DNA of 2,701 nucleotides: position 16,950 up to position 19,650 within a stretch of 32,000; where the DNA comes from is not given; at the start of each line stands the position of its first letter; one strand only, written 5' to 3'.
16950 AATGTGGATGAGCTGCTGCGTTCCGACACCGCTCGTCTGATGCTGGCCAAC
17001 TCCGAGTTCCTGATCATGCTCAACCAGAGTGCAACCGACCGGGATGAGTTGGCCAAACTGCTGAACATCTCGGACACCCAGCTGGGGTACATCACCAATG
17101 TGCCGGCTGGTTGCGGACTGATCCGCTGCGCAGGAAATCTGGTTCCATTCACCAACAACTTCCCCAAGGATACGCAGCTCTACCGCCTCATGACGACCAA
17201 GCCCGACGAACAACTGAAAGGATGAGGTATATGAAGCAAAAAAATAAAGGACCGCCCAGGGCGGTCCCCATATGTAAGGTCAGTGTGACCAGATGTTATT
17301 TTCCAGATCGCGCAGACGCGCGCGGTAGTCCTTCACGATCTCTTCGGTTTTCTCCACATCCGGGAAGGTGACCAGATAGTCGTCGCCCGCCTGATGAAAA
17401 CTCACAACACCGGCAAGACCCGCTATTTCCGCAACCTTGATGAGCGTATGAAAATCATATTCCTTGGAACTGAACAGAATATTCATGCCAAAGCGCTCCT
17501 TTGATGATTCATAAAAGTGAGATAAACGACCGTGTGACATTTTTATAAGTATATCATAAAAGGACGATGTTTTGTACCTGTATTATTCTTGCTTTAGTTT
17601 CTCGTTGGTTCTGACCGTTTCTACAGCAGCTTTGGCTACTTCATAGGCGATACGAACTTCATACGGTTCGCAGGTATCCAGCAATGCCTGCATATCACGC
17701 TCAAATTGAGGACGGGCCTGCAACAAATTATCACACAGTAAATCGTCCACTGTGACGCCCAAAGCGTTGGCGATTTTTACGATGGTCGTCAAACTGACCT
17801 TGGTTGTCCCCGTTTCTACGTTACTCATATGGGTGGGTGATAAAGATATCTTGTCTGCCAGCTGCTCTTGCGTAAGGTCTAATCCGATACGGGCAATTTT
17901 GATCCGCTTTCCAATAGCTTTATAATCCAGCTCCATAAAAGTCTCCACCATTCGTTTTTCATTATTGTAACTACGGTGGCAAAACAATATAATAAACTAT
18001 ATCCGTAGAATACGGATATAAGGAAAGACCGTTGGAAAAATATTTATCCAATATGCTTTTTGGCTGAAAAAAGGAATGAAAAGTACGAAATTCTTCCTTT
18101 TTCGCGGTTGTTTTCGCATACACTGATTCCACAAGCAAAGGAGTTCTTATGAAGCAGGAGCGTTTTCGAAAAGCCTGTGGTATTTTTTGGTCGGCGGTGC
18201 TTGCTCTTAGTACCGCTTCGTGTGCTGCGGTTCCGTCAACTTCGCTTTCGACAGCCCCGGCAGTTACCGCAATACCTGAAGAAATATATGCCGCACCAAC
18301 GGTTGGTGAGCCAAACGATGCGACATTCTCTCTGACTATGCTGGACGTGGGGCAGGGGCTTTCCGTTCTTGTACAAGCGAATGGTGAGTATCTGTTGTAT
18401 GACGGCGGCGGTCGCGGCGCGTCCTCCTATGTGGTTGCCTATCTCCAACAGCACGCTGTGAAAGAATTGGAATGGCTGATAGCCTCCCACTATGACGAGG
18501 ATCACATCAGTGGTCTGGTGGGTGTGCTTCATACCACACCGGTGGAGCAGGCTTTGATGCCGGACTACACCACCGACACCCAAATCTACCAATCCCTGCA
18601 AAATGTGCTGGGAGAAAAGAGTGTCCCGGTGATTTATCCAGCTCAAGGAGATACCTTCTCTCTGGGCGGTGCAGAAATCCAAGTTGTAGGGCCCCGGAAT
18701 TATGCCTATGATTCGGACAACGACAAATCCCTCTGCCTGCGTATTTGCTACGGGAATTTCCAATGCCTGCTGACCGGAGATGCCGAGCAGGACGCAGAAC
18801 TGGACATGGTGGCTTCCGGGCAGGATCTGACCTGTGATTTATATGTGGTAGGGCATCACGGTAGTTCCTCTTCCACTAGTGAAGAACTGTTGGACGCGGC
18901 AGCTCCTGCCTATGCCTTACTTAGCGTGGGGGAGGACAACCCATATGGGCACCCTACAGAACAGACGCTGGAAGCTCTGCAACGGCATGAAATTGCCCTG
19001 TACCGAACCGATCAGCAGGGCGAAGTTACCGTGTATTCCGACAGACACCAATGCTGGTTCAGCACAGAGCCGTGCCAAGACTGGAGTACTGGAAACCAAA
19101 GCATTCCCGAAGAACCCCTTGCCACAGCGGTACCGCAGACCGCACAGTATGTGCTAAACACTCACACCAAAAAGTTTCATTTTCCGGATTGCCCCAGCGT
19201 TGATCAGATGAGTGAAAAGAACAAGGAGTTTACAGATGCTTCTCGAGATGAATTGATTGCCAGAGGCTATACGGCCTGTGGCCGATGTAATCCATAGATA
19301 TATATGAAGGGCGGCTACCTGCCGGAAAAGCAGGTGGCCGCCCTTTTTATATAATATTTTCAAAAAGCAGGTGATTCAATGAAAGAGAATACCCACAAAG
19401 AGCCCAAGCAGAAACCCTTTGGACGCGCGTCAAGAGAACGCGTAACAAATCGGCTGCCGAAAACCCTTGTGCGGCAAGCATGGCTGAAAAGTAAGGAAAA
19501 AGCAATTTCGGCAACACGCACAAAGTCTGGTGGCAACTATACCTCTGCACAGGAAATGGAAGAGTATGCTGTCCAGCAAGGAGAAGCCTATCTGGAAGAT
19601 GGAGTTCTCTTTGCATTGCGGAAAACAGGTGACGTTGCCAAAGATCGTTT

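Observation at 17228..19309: Repeat-bracketed ~2.1-kb cassette between virB4 and the hydrolase gene: XRE regulator + 68-aa ORF divergent from a ComEC-type MBL lipoprotein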

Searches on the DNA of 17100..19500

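Call 86: search_rna_families(source=window, start=17100, end=19500, threshold=evalue, max_evalue=1)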
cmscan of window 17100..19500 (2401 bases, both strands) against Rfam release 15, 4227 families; matches with E-value up to 1: 3.
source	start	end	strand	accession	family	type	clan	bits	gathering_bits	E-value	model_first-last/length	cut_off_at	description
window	19310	19342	+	RF01836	weev_FSE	Cis-reg; frameshift_element;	-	26.3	40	0.27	1-27/27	no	ribosomal frameshift site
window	19211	19355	+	RF00558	L20_leader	Cis-reg; leader;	-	22.4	58.7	0.21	1-127/127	no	Ribosomal protein L20 leader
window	19307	19364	-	RF02377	SurA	Gene; sRNA;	-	17.2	100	0.096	1-279/279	no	SurA sRNA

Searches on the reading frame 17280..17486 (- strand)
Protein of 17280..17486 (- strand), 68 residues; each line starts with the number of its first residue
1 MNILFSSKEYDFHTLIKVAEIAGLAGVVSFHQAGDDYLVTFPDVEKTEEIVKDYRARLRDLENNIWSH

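Call 4: search_protein_families(library=pfam, proteins=[window:17280-17486:-], max_evalue=0.01)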
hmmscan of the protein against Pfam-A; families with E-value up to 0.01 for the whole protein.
window:17280-17486:- (68 aa): 0 families

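Call 5: search_protein_families(library=ncbifam, proteins=[window:17280-17486:-], max_evalue=0.01)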
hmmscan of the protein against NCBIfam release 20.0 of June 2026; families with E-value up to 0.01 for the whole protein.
window:17280-17486:- (68 aa): 0 families

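Call 8: find_encoding_contigs(protein=window:17280-17486:-, flank=10000, max_places=10)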
Protein window:17280-17486:- (68 aa): 23 contigs read that carry it; 10 places shown.
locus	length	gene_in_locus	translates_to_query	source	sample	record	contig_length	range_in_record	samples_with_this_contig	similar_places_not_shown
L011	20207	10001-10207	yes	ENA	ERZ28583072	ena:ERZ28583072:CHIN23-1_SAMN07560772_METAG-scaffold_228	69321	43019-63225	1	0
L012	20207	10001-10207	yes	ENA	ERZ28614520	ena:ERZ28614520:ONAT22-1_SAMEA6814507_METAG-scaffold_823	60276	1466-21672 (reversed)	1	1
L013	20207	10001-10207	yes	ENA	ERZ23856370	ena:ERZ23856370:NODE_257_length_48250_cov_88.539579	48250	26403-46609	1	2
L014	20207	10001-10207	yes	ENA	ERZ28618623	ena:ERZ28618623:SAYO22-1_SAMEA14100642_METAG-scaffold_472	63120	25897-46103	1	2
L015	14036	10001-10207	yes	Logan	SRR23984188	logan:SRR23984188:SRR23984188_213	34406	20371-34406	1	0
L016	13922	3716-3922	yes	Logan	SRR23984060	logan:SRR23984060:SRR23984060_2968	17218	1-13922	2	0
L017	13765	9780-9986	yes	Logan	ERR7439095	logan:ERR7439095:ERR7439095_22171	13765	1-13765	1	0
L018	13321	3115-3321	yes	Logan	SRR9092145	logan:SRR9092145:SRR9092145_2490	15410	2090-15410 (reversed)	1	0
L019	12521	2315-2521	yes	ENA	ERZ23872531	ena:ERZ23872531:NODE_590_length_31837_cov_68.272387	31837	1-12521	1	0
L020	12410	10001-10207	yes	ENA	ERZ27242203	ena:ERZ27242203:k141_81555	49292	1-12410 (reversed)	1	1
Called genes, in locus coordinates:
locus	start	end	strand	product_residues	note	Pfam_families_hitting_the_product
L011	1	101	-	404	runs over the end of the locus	PF12833:HTH_18, PF00165:HTH_AraC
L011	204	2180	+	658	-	PF14871:GHL6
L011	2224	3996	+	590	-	PF13347:MFS_2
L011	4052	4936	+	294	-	PF02826:2-Hacid_dh_C, PF03446:NAD_binding_2, PF03807:F420_oxidored (faint), PF14833:NAD_binding_11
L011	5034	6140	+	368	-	PF02826:2-Hacid_dh_C, PF03446:NAD_binding_2 (weak)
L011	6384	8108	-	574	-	PF01551:Peptidase_M23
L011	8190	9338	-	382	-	PF00753:Lactamase_B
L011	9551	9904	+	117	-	PF13560:HTH_31, PF12844:HTH_19, PF13443:HTH_26 (weak), PF01381:HTH_3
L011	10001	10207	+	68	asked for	-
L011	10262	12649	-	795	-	PF03432:Relaxase, PF19044:P-loop_TraG (weak)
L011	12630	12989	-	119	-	PF21983:NikA-like, PF05713:MobC (weak)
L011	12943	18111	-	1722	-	PF17802:SpaA (weak)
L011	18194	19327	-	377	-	PF00145:DNA_methylase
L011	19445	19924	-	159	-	-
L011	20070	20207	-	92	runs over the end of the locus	-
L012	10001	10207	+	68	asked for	-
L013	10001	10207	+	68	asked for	-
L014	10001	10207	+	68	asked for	-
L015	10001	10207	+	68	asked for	-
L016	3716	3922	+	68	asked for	-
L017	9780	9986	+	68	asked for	-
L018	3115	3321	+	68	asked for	-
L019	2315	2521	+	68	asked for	-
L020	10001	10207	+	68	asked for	-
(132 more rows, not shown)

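Call 17: find_homologous_proteins(query=window:17280-17486:-, max_evalue=0.001)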
Query window:17280-17486:- (68 aa): 157 proteins with E <= 0.001 among 157 candidates; the best 120 are listed.
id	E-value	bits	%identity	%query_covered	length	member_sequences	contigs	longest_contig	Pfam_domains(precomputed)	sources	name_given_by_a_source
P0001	2.7e-37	142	97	100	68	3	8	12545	-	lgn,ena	-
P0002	1.4e-36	140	96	100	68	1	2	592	-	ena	-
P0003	2.8e-36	139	94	100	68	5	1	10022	-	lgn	-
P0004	5.0e-36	138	97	99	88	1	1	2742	-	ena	-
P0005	1.1e-35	137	94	100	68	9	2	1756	-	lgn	-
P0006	2.1e-35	136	91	100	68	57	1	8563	-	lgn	-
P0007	3.4e-35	136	94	100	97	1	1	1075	-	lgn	-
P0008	1.1e-34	134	91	100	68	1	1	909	-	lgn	-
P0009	2.2e-34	133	88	100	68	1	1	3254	-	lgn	-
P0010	2.2e-34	133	90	100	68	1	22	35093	-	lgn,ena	-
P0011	2.3e-34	133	93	100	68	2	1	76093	-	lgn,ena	-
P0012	4.3e-34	132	88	100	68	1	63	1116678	-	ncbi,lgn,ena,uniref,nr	ncbi:MAG: hypothetical protein SPH42_01240 [Gemmiger sp.]|uniref:hypothetical protein n=1 Tax=Gemmig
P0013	5.9e-34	132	90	100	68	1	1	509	-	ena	-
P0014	8.3e-34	131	87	100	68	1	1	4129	-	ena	-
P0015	8.3e-34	131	88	100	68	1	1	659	-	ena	-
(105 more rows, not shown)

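Call 29: predict_structure(alignment_id=A3)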
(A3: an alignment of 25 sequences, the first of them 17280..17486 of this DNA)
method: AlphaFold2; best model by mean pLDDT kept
length: 68 residues; sequences in the alignment: 25
mean_pLDDT: 89.4   pTM: 0.75
mean pLDDT of the five models: 89.4, 88.5, 88.1, 87.4, 86.8
residues with pLDDT >= 90: 55; 70-90: 8; 50-70: 3; < 50: 2
segments of 3 or more residues with pLDDT < 50: none
pLDDT, mean of each block of 10 residues (from residue 1): 93 93 93 95 93 92 61
secondary structure, 60 per line:
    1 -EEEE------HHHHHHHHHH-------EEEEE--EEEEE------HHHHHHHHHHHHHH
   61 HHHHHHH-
elements in order: E2-5 H12-21 E29-33 E36-40 H47-67

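Call 30: search_protein_representatives(alignment_id=A3)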
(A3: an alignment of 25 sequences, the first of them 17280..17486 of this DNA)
Query: 25 sequences, 68 profile positions. Proteins with E-value up to 0.001 (for the whole library): 135; up to 1e-10: 91; up to 1e-30: 12. The best 135 are listed.
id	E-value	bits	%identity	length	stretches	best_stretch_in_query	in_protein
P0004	9.5e-39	147.0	-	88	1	1-67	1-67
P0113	2.8e-38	145.5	-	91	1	1-68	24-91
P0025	1.4e-37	143.3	-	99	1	1-68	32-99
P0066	4.9e-37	141.5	-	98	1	1-68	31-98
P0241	8.4e-34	131.1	-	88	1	1-67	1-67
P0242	1.6e-32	127.1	-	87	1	1-68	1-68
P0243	5.7e-32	125.3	-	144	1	1-68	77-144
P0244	6.8e-32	125.0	-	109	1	1-68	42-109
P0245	1.3e-31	124.1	-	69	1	2-68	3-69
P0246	1.6e-31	123.9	-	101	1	1-62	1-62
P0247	4.0e-31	122.6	-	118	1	1-66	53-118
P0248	6.2e-31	121.9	-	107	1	2-68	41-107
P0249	2.5e-30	120.0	-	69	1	1-68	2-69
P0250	2.6e-30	120.0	-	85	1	3-68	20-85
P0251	1.0e-29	118.1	-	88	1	1-67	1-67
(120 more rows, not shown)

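Call 33: fold_search(model_id=the predicted structure, library=pdb)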
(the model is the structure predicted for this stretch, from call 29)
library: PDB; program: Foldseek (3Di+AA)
matches with E <= 10: 1412; with E <= 0.001: 0
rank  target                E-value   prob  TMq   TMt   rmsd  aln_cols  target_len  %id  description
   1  6wxp_A                1.4e-01  0.87  0.52  0.26   3.8        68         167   20  De novo TIM barrel-ferredoxin fold fusion homodimer with 4-glutamate centre TFD-EE (released 2020-11-25)
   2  6wxp_C                1.5e-01  0.82  0.49  0.26   3.8        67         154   19  De novo TIM barrel-ferredoxin fold fusion homodimer with 4-glutamate centre TFD-EE (released 2020-11-25)
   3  4rjv_C                2.0e-01  0.75  0.48  0.44   3.9        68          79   18  Crystal Structure of a De Novo Designed Ferredoxin Fold, Northeast Structural Genomics Consortium (NESG) Target OR461 (released 2014-10-22)
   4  6wmk_B                2.1e-01  0.85  0.55  0.57   3.5        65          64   15  Crystal structure of beta sheet heterodimer LHD29 (released 2021-11-10)
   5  6zv9_B                2.1e-01  0.80  0.51  0.26   3.9        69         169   19  Terbium(III)-bound de novo TIM barrel-ferredoxin fold fusion dimer with 4-glutamate binding site and tryptophan antenn (released 2020-11-25)
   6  3vke_B                2.1e-01  0.63  0.48  0.45   4.1        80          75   18  Contribution of the first K-homology domain of poly(C)-binding protein 1 to its affinity and specificity for C-rich ol (released 2012-02-29)
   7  6wxp_F                2.5e-01  0.80  0.51  0.28   3.6        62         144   21  De novo TIM barrel-ferredoxin fold fusion homodimer with 4-glutamate centre TFD-EE (released 2020-11-25)
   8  3eno_C                2.9e-01  0.57  0.46  0.42   5.4        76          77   14  Crystal structure of Pyrococcus furiosus Pcc1 in complex with Thermoplasma acidophilum Kae1 (released 2008-10-28)
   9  3vke_D                2.9e-01  0.44  0.45  0.43   3.8        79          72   18  Contribution of the first K-homology domain of poly(C)-binding protein 1 to its affinity and specificity for C-rich ol (released 2012-02-29)
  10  2vg7_B                3.1e-01  0.75  0.48  0.11   2.9        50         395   16  Crystal structures of HIV-1 reverse transcriptase complexes with thiocarbamate non-nucleoside inhibitors (released 2007-12-11)
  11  1s12_C                3.1e-01  0.54  0.42  0.34   5.1        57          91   16  Crystal structure of TM1457 (released 2004-12-07)
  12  8rl2_LU               3.1e-01  0.38  0.38  0.29   5.2        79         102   13  Human pre-60S - State 5 (released 2025-01-15)
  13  8qfd_U                3.1e-01  0.35  0.37  0.30   5.3        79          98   13  UFL1 E3 ligase bound 60S ribosome (released 2024-02-21)
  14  1s12_A                3.3e-01  0.54  0.42  0.33   5.1        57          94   16  Crystal structure of TM1457 (released 2004-12-07)
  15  4rjv_A                3.3e-01  0.47  0.46  0.40   4.5        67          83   22  Crystal Structure of a De Novo Designed Ferredoxin Fold, Northeast Structural Genomics Consortium (NESG) Target OR461 (released 2014-10-22)
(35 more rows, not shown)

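Call 71: search_protein_families(library=padloc, proteins=[window:17280-17486:-], max_evalue=0.01)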
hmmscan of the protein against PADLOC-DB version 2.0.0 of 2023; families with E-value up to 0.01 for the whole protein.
window:17280-17486:- (68 aa): 0 families

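Call 72: search_protein_families(library=phrogs, proteins=[window:17280-17486:-], max_evalue=0.01)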
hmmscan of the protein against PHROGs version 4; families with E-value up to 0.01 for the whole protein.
window:17280-17486:- (68 aa): 1 family
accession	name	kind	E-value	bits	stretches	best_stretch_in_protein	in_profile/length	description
phrog_29646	-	unknown function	0.0017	19.4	1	24-63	23-60/74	-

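Call 80: fold_search(model_id=the predicted structure, library=viral)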
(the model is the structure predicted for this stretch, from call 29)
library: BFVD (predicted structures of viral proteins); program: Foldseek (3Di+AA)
matches with E <= 10: 1195; with E <= 0.001: 0
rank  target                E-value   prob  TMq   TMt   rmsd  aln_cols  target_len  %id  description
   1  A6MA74                5.6e-02  0.97  0.58  0.51   3.8        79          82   19  Gp010 [Lactococcus phage KSY1]
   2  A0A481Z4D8            7.3e-02  0.99  0.62  0.36   3.4        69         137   10  Uncharacterized protein [Pithovirus LCPAC103]
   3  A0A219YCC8            8.4e-02  0.98  0.59  0.66   2.5        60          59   10  Uncharacterized protein [Aeromonas phage 65.2]
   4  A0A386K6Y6            8.4e-02  0.77  0.47  0.38   4.9        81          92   15  Uncharacterized protein [Klebsiella phage KP179]
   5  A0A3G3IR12            8.9e-02  0.94  0.54  0.48   3.4        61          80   15  (no name in the UniProt tables at hand)
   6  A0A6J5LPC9            1.1e-01  0.84  0.49  0.41   3.7        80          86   20  Uncharacterized protein [uncultured Caudovirales phage]
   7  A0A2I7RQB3            1.2e-01  0.96  0.58  0.54   3.2        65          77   11  (no name in the UniProt tables at hand)
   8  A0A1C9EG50            1.3e-01  0.97  0.63  0.09   3.3        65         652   20  (no name in the UniProt tables at hand)
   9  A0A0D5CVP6            1.6e-01  0.84  0.46  0.19   3.3        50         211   24  Pol protein (Fragment) [Bovine leukemia virus]
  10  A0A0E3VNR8            2.0e-01  0.82  0.46  0.05   3.3        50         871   26  Polyprotein [Bovine leukemia virus]
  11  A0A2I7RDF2            2.0e-01  0.72  0.45  0.44   4.2        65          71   12  (no name in the UniProt tables at hand)
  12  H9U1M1                2.1e-01  0.82  0.46  0.23   3.3        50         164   26  Reverse transcriptase (Fragment) [Bovine leukemia virus]
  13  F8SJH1                2.1e-01  0.75  0.48  0.24   3.7        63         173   17  Uncharacterized protein 335 [Pseudomonas phage PhiPA3]
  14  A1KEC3                2.1e-01  0.75  0.46  0.11   3.4        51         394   22  Gag-Pol polyprotein (Fragment) [Human immunodeficiency virus 2]
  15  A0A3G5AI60            2.1e-01  0.63  0.42  0.16   4.9        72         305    8  Uncharacterized protein [Solivirus sp.]
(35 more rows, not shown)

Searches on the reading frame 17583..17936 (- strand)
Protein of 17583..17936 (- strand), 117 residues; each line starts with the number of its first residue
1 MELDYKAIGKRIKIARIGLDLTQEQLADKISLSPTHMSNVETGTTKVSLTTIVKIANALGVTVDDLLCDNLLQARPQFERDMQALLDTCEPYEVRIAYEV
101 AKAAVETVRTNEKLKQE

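Call 4: search_protein_families(library=pfam, proteins=[window:17583-17936:-], max_evalue=0.01)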
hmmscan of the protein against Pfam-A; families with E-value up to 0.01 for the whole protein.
window:17583-17936:- (117 aa): 6 families
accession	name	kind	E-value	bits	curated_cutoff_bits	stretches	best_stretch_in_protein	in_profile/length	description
PF01381.28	HTH_3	-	5.9e-14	52.3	23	1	12-66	1-55/55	Helix-turn-helix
PF13560.12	HTH_31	-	9.8e-10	39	27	1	8-65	2-60/64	Helix-turn-helix domain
PF13443.12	HTH_26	-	9.5e-08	32.6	22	1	20-67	10-58/63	Cro/C1-type HTH DNA-binding domain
PF12844.13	HTH_19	-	1e-07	32.2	30.2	1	9-67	1-59/64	Helix-turn-helix domain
PF13744.12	HTH_37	-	0.0068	16.6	27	0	11-64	22-76/80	Helix-turn-helix domain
PF13545.12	HTH_Crp_2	-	0.0073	16.7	27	0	16-40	18-42/70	Crp-like helix-turn-helix domain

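Call 5: search_protein_families(library=ncbifam, proteins=[window:17583-17936:-], max_evalue=0.01)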
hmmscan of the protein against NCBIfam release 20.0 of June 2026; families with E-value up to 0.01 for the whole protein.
window:17583-17936:- (117 aa): 14 families
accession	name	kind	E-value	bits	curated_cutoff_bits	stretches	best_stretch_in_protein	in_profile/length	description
NF047948.1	male_kill_WMK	equivalog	5.8e-13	48.9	300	1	3-113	2-115/300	WO male-killing family protein Wmk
NF041951.1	phage_RstR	subfamily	1.3e-11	44.7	80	1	8-72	3-67/108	RstR family transcriptional repressor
NF006015.0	PRK08154.1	subfamily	1.6e-11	43.9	204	1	6-111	29-132/314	anaerobic benzoate catabolism transcriptional regulator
TIGR03070.1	couple_hipB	subfamily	1.3e-10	41.1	71.65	1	7-62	2-57/58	type II toxin-antitoxin system Y4mF family antitoxin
NF007271.0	PRK09726.1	equivalog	3.1e-07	30.3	79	1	10-70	15-73/88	type II toxin-antitoxin system antitoxin HipB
NF041575.1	antitoxPezA_Strep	equivalog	2.7e-05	24.2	290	1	8-72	2-67/158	type II toxin-antitoxin system antitoxin PezA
TIGR02607.1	antidote_HigA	equivalog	3.3e-05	23.6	47.7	1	19-64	19-64/81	HigA family addiction module antitoxin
NF010465.0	PRK13890.1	equivalog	4.5e-05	23.5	96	1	20-68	18-66/121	conjugal transfer protein TrbA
TIGR00270.2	TIGR00270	equivalog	9.9e-05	22.2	110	1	9-63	77-131/159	multiprotein bridging factor aMBF1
NF038310.1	lysogeny_AimR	equivalog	0.00063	18.9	70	1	20-59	9-48/365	AimR family lysis-lysogeny pheromone receptor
NF007257.0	PRK09706.1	subfamily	0.00095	19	101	1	5-66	3-64/135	transcriptional repressor DicA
NF038139.1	Reg_Aceta_RamB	equivalog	0.0015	17.2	700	1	8-63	3-58/465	acetate metabolism transcriptional regulator RamB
NF041677.1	trans_regClgR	equivalog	0.0025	17.9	170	1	6-70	7-71/113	transcriptional regulator ClgR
NF003158.0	PRK04132.1-3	equivalog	0.0059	13.7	1750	1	5-67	402-464/1437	replication factor C small subunit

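Call 71: search_protein_families(library=padloc, proteins=[window:17583-17936:-], max_evalue=0.01)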
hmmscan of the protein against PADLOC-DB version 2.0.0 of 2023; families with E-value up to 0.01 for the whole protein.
window:17583-17936:- (117 aa): 24 families
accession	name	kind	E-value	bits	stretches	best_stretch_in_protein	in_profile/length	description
PDLC03665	Control_protein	-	1.3e-13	49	1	10-69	11-71/77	control protein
PDLC02926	HTH_VI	-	4.4e-12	44.1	1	8-67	2-61/92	-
PDLC04142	capH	-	8.4e-12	44.1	1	5-75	4-74/103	capH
PDLC04775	PDC-M69A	-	3.2e-11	41.7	1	1-90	1-86/113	-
PDLC03949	RmrA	-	4.5e-07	27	1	10-64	5-59/363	-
PDLC03954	RmrA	-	5.1e-07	27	1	9-67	12-70/380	-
PDLC03664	Control_protein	-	8.1e-07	27.4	1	7-68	13-74/74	control protein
PDLC03946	RmrA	-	1.1e-06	25.6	1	10-64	5-59/357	-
PDLC03952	RmrA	-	2.6e-06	24.5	1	8-62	23-77/395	-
PDLC03947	RmrA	-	3e-06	24.3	1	6-61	10-65/383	-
PDLC03671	Control_protein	-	5.2e-06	24.6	1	19-70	26-77/84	control protein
PDLC03953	RmrA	-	9.1e-06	23.1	1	8-63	6-61/373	-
PDLC03666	Control_protein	-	1.1e-05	23.7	1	8-65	7-64/77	control protein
PDLC03951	RmrA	-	1.9e-05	21.8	1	9-85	10-87/400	-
PDLC03955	RmrA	-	2.1e-05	22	1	10-73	23-86/371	-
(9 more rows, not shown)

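Call 72: search_protein_families(library=phrogs, proteins=[window:17583-17936:-], max_evalue=0.01)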
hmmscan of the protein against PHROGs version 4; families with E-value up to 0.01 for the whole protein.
window:17583-17936:- (117 aa): 30 families (the best 25 are shown)
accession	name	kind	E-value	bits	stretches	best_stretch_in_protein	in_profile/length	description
phrog_8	-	transcription regulation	1.1e-14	55.7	1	6-70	75-139/346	transcriptional regulator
phrog_3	-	transcription regulation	1.2e-13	52.6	1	5-72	86-151/430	transcriptional repressor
phrog_5823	-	transcription regulation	7.9e-13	49.3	1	6-82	5-84/404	transcriptional regulator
phrog_4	-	transcription regulation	2.7e-12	47.4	1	6-70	135-195/400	transcriptional repressor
phrog_1373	-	transcription regulation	9.7e-11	42.9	1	8-73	64-129/166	transcriptional regulator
phrog_2328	-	transcription regulation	1.3e-10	42.1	1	6-67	14-75/128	transcriptional repressor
phrog_2967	-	transcription regulation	1.1e-08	35.9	1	5-69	8-72/225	transcriptional regulator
phrog_7241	-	transcription regulation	1.5e-08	35.7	1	12-67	66-121/122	transcriptional regulator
phrog_2439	-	transcription regulation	1.9e-08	34.6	1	6-67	6-67/367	transcriptional regulator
phrog_2339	-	DNA, RNA and nucleotide metabolism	5.8e-06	27.2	1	12-63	30-82/98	HTH DNA binding protein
phrog_4583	-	transcription regulation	6.8e-06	27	1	12-70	15-73/81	transcriptional repressor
phrog_7396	-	unknown function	2.2e-05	25.3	1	6-67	14-78/227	-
phrog_7126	-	DNA, RNA and nucleotide metabolism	2.8e-05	25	1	14-62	24-73/120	HTH DNA binding protein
phrog_1468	-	transcription regulation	4e-05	24.1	1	4-61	4-60/67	transcriptional repressor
phrog_4836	-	transcription regulation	0.00016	22.3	1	7-87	75-162/194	CII-like regulator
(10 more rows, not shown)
